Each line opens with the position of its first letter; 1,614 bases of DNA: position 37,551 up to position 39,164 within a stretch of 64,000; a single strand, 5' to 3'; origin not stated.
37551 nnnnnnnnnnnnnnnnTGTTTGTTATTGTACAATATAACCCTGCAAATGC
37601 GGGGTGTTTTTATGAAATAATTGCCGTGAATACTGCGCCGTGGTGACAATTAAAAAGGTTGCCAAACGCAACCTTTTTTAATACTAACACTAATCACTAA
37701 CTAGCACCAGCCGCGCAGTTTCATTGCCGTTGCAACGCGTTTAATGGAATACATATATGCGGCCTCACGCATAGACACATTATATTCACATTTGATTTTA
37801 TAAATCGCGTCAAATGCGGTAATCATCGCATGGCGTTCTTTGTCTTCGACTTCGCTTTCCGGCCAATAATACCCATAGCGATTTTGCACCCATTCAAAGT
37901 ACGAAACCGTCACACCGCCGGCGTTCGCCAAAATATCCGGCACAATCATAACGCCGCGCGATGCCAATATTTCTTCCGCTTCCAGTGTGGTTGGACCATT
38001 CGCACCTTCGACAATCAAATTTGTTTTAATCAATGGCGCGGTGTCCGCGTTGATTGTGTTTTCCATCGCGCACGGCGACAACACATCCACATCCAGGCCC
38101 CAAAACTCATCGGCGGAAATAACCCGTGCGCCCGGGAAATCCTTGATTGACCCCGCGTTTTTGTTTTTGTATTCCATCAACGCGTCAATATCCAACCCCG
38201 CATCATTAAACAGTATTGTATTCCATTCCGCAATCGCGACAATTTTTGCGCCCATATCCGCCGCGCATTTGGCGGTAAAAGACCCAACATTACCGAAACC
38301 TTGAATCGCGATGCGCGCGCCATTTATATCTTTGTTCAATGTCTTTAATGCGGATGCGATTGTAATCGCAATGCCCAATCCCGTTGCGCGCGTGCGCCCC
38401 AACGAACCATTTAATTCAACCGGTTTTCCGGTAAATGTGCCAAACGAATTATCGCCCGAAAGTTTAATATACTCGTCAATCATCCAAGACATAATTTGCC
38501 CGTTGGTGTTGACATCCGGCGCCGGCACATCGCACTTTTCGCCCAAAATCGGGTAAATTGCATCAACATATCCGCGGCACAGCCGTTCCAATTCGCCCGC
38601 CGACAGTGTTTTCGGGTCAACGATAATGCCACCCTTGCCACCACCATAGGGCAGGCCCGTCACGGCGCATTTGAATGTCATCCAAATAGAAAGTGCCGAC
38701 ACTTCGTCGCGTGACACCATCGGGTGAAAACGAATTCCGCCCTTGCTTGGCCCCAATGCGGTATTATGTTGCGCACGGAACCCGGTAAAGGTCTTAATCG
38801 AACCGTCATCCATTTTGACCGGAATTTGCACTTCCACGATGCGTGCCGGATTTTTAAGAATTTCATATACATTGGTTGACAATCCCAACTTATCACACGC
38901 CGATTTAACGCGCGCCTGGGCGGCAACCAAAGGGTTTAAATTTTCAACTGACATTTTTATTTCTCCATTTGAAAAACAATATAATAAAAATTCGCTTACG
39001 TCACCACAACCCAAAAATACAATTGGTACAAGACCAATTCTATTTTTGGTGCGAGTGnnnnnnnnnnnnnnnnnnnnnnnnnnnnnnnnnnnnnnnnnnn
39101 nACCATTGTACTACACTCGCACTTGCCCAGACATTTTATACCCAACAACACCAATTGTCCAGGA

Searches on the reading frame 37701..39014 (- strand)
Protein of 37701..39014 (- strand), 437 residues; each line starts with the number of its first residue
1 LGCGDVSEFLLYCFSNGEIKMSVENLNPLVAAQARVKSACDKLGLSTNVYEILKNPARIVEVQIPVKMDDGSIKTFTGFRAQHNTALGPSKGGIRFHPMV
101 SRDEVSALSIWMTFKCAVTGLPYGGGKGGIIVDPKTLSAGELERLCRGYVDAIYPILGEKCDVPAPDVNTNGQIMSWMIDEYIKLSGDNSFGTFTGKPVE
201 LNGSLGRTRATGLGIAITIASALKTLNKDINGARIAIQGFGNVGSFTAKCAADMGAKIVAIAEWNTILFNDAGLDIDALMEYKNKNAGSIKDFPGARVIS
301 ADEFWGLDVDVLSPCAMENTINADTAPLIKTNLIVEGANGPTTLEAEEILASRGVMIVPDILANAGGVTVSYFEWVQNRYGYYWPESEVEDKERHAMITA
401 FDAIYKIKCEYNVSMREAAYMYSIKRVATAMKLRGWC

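Call 65: search_protein_families(library=pfam, proteins=[window:37701-39014:-], max_evalue=0.001)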
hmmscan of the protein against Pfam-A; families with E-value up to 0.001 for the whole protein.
window:37701-39014:- (437 aa): 3 families
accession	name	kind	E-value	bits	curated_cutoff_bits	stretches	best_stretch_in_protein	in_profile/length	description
PF00208.27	ELFV_dehydrog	-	8.1e-77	258.6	23.4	1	203-435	2-241/241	Glutamate/Leucine/Phenylalanine/Valine dehydrogenase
PF02812.23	ELFV_dehydrog_N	-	5.8e-58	194.6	25.3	1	56-182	1-127/129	Glu/Leu/Phe/Val dehydrogenase, dimerisation domain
PF02826.25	2-Hacid_dh_C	-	0.00055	19.8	25.1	1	224-264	28-68/178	D-isomer specific 2-hydroxyacid dehydrogenase, NAD binding domain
